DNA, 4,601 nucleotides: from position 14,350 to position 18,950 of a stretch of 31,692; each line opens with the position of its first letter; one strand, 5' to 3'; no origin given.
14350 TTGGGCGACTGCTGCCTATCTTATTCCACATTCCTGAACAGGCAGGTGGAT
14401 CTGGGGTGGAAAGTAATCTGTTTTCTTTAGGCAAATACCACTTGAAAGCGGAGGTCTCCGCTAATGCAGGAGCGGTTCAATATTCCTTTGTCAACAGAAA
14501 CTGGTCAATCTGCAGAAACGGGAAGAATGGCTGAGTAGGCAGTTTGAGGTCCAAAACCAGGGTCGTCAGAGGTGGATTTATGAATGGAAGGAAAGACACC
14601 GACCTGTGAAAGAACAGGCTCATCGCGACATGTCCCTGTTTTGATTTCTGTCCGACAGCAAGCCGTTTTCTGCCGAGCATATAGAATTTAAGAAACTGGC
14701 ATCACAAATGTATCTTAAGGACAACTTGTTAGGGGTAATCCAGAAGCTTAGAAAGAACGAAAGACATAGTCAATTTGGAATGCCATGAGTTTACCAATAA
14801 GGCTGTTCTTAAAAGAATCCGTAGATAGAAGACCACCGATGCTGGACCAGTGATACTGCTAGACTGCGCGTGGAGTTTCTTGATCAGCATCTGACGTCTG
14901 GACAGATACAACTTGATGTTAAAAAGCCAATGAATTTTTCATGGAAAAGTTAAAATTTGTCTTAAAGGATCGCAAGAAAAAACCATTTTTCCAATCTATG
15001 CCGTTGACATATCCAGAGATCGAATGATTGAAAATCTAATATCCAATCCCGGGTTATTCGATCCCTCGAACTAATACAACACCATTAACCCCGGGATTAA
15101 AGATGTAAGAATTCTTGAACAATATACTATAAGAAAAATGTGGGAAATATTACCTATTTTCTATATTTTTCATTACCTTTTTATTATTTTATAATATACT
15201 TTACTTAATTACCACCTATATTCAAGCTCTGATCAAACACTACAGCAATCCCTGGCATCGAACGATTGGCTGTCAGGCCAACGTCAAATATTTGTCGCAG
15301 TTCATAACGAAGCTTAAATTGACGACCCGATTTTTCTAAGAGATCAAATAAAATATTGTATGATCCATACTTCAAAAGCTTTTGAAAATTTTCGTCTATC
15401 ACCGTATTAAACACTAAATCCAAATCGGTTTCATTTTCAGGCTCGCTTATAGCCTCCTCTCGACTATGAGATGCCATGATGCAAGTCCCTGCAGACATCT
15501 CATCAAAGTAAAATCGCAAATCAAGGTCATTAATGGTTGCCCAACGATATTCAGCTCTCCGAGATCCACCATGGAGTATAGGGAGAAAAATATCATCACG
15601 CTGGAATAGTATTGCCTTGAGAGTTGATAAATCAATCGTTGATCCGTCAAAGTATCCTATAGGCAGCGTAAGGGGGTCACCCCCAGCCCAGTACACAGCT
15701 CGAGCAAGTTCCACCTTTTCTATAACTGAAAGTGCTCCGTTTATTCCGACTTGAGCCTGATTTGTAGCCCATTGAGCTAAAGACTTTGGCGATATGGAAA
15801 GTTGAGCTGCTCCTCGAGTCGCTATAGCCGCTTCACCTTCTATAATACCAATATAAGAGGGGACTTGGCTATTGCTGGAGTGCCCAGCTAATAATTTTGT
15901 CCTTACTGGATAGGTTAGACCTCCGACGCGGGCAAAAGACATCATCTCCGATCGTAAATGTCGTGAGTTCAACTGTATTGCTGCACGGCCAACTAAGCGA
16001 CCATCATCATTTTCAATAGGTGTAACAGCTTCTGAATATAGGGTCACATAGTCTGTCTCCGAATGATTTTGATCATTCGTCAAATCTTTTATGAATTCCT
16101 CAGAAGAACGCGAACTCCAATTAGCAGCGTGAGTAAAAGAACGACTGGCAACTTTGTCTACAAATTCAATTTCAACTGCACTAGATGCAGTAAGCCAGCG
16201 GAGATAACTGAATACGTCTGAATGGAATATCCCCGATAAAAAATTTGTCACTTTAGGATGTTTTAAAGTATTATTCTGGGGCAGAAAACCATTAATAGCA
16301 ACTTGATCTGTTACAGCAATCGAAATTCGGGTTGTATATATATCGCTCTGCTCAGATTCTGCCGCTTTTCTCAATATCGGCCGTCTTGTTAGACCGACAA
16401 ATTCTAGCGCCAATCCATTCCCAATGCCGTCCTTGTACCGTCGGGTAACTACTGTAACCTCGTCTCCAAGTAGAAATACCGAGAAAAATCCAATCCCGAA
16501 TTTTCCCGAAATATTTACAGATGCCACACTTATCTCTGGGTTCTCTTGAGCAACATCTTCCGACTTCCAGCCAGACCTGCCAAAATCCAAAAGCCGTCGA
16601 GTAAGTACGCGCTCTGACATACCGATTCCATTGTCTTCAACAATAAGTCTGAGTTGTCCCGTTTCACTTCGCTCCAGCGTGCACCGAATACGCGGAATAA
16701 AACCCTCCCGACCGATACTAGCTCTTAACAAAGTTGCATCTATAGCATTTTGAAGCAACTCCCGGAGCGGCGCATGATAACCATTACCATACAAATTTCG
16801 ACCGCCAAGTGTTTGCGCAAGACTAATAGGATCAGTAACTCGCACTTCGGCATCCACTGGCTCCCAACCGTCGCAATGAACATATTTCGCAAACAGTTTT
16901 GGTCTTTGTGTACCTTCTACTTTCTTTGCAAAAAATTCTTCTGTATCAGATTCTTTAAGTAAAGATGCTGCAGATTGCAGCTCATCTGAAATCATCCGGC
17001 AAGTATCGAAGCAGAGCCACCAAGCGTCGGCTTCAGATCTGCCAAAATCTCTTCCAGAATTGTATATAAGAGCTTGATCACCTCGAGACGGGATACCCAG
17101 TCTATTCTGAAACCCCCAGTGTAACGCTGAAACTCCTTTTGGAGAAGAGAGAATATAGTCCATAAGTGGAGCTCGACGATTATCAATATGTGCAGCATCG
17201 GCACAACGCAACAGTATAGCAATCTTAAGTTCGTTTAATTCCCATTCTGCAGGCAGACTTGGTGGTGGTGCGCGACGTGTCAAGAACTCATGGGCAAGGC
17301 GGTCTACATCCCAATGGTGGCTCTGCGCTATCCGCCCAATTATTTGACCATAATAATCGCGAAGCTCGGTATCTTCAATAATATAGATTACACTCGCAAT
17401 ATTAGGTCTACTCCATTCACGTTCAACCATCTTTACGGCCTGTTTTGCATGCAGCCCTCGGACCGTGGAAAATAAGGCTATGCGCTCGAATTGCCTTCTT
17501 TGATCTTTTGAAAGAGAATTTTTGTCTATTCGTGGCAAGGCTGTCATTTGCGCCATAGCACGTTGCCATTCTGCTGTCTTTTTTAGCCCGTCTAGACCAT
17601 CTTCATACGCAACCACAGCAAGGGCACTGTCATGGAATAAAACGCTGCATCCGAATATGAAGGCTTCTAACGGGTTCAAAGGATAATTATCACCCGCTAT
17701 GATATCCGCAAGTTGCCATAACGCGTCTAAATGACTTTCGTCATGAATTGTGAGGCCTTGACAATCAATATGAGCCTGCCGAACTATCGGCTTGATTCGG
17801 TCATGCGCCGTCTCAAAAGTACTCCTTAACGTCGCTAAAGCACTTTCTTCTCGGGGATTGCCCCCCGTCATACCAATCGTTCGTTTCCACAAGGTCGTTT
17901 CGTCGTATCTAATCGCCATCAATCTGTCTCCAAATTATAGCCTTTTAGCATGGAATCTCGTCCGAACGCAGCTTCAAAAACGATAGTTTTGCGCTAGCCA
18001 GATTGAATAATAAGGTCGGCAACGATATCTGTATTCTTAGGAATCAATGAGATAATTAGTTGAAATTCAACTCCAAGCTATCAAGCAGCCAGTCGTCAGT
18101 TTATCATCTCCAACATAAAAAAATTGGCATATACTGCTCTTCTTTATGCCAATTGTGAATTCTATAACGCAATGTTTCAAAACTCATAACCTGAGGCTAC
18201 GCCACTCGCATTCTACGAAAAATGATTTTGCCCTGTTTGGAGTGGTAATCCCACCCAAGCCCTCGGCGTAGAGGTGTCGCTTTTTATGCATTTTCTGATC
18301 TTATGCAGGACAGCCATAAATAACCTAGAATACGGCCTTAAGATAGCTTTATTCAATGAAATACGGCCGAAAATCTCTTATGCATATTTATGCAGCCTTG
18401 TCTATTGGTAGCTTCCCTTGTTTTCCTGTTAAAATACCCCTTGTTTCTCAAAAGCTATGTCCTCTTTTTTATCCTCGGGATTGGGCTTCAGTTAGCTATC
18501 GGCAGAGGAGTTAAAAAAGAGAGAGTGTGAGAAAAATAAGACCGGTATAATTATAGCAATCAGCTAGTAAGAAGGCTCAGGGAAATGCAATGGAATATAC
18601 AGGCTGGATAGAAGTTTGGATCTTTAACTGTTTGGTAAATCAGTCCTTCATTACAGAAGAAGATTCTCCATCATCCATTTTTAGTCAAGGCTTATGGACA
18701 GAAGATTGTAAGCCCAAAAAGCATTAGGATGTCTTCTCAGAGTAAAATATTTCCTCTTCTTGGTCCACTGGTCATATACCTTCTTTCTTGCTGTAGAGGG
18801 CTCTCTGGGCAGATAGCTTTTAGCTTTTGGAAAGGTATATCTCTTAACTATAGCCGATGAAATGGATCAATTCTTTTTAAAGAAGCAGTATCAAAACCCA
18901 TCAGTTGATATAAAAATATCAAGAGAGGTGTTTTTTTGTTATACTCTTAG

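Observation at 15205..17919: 905-aa HD-like / GHKL ATPase fusion with an unassigned C-terminal half: candidate undescribed defence or conflict gene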

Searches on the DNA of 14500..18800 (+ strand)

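Call 12: search_dna_similar(query=window:14500-18800:+, collection=plasmids, mode=near)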
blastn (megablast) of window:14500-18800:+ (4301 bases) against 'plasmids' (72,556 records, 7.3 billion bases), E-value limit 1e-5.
Records with a match: 43; places in all: 53; records where one place covers at least 80% of the query: 0.
Best place of each record, by identity: 90-95% 26; 80-90% 17.
By first word of the organism name: Zymomonas 43.
By predicted mobility (MOB-suite, as given by PLSDB): non-mobilizable 43.
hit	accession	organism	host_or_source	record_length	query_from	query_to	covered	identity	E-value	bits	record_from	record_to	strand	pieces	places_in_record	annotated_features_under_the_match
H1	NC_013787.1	Zymomonas mobilis subsp. mobilis ZM4 = ATCC 31821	-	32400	3488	4300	19%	87.0%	0e+0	920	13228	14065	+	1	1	none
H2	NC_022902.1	Zymomonas mobilis subsp. mobilis str. CP4 = NRRL B-14023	-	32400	3488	4300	19%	87.0%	0e+0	920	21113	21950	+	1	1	none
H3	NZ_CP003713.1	Zymomonas mobilis subsp. mobilis NRRL B-12526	-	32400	3488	4300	19%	87.0%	0e+0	920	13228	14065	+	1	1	none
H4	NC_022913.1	Zymomonas mobilis subsp. mobilis str. CP4 = NRRL B-14023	-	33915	3579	4301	17%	89.0%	0e+0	898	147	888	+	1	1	none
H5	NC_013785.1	Zymomonas mobilis subsp. mobilis ZM4 = ATCC 31821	-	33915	3579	4301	17%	88.8%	0e+0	893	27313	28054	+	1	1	none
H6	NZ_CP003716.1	Zymomonas mobilis subsp. mobilis str. CP4 = NRRL B-14023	-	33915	3579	4301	17%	88.8%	0e+0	893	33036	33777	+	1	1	none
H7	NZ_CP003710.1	Zymomonas mobilis subsp. mobilis NRRL B-12526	-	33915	3582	4301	17%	88.9%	0e+0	893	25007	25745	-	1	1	none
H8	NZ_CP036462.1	Zymomonas mobilis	cell culture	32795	3605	4300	16%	88.3%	0e+0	833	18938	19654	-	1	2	none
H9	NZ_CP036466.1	Zymomonas mobilis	cell culture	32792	3605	4300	16%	88.0%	0e+0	822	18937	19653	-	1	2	none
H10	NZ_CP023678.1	Zymomonas mobilis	-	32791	3605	4300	16%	87.9%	0e+0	817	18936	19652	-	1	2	none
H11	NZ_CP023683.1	Zymomonas mobilis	-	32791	3605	4300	16%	87.9%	0e+0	817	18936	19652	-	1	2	none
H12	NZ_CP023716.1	Zymomonas mobilis subsp. mobilis ZM4 = ATCC 31821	-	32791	3605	4300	16%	87.9%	0e+0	817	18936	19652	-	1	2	none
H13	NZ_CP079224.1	Zymomonas mobilis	cell culture,Palm wine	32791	3605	4300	16%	87.9%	0e+0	817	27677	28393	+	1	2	none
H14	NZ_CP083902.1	Zymomonas mobilis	cell culture,Palm wine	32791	3605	4300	16%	87.9%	0e+0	817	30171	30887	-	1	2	none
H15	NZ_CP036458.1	Zymomonas mobilis subsp. mobilis ZM4 = ATCC 31821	cell culture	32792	3605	4300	16%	87.8%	0e+0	811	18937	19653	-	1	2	none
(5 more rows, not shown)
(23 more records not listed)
